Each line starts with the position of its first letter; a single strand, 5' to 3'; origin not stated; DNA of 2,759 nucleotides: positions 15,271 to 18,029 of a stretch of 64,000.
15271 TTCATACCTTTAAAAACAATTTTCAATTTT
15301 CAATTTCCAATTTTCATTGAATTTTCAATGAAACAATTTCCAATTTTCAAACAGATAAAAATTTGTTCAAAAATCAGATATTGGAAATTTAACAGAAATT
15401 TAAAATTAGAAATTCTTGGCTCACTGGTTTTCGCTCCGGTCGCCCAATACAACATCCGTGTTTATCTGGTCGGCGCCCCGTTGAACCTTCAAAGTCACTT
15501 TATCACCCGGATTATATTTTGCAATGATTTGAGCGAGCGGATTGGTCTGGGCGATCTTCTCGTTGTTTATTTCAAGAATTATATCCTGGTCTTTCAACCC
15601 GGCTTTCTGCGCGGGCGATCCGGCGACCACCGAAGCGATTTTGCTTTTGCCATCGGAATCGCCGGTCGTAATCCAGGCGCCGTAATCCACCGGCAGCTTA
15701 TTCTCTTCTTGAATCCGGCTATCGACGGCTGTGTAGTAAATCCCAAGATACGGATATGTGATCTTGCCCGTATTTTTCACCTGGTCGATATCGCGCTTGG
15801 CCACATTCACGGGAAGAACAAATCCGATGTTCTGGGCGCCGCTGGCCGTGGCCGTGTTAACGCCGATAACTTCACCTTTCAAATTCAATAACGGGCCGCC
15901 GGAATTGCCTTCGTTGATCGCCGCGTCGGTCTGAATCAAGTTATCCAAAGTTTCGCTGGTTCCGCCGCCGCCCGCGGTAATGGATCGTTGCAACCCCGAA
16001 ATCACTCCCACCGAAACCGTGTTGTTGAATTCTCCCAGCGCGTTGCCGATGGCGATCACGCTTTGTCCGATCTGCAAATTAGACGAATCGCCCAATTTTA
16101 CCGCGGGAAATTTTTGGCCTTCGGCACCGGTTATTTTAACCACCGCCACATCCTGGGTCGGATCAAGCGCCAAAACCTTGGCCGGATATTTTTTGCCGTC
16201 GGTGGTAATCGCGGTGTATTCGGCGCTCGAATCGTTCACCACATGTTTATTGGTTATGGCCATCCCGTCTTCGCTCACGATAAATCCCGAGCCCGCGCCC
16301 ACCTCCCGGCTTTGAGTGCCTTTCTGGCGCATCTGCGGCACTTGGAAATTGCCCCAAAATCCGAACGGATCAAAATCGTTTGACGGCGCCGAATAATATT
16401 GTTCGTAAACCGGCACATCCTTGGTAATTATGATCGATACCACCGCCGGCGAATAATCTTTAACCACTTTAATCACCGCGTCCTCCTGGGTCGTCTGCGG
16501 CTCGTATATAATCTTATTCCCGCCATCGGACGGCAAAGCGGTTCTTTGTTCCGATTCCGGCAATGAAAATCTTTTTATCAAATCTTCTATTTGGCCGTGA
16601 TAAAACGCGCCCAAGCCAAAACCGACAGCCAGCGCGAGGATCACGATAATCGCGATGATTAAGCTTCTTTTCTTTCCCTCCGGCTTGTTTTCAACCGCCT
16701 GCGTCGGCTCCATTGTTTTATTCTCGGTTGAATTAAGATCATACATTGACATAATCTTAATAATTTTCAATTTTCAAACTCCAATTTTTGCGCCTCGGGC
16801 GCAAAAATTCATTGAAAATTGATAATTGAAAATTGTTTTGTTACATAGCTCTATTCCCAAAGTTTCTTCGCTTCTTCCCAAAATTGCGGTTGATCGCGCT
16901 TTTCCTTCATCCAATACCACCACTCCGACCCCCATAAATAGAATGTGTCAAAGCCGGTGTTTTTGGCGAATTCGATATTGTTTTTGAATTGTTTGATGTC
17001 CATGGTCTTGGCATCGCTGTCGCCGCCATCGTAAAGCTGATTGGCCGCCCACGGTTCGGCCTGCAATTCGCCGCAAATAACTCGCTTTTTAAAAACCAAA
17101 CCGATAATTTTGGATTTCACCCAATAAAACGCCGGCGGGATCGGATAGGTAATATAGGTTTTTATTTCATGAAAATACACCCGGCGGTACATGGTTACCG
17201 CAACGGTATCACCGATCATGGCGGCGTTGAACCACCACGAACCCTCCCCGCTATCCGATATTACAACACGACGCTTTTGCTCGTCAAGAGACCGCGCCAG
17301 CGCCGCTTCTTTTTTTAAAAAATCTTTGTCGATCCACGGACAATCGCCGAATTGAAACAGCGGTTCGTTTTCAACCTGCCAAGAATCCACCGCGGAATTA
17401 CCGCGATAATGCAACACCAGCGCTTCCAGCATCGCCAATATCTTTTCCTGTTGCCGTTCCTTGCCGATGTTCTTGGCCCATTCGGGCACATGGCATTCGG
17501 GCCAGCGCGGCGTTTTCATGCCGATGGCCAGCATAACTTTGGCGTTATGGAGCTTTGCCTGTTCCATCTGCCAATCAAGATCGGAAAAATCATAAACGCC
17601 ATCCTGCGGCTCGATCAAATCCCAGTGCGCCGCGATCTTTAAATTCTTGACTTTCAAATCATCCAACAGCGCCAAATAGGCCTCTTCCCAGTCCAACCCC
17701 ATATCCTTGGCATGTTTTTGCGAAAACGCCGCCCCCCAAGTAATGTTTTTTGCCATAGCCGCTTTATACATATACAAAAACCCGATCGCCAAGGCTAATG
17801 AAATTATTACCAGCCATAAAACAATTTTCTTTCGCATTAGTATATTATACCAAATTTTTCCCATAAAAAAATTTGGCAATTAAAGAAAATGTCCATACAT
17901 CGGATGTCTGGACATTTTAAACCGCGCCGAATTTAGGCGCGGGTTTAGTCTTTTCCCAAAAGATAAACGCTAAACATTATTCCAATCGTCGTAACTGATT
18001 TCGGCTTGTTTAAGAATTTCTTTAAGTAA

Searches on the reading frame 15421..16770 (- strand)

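Call 50: search_protein_families(library=pfam, proteins=[window:15421-16770:-], max_evalue=0.001)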
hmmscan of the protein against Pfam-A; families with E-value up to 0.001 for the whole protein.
window:15421-16770:- (449 aa): 6 families
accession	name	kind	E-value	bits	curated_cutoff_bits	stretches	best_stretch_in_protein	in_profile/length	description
PF13365.12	Trypsin_2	-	2.7e-33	116.2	27.6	1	160-304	1-144/144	Trypsin-like peptidase domain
PF00089.32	Trypsin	-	1e-17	65.2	20.6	1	160-324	27-216/220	Trypsin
PF17820.7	PDZ_6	-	3.2e-13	49.6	27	1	378-431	2-54/54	PDZ domain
PF13180.12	PDZ_2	-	5.2e-13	49.5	27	1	373-440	11-78/80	PDZ domain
PF00595.29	PDZ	-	5.4e-10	39.9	23.2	1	371-430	20-81/81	PDZ domain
PF10459.15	Peptidase_S46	-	5.7e-05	22.4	22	0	282-305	627-650/698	Peptidase S46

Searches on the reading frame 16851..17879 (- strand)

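Call 50: search_protein_families(library=pfam, proteins=[window:16851-17879:-], max_evalue=0.001)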
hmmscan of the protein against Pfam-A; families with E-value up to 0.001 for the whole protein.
window:16851-17879:- (342 aa): 2 families
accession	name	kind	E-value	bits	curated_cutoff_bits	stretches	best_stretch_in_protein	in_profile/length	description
PF02449.21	Glyco_hydro_42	-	1.7e-09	37.9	21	1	72-175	19-140/376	Beta-galactosidase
PF00331.26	Glyco_hydro_10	-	3.4e-05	23.7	22.1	1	43-177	8-133/311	Glycosyl hydrolase family 10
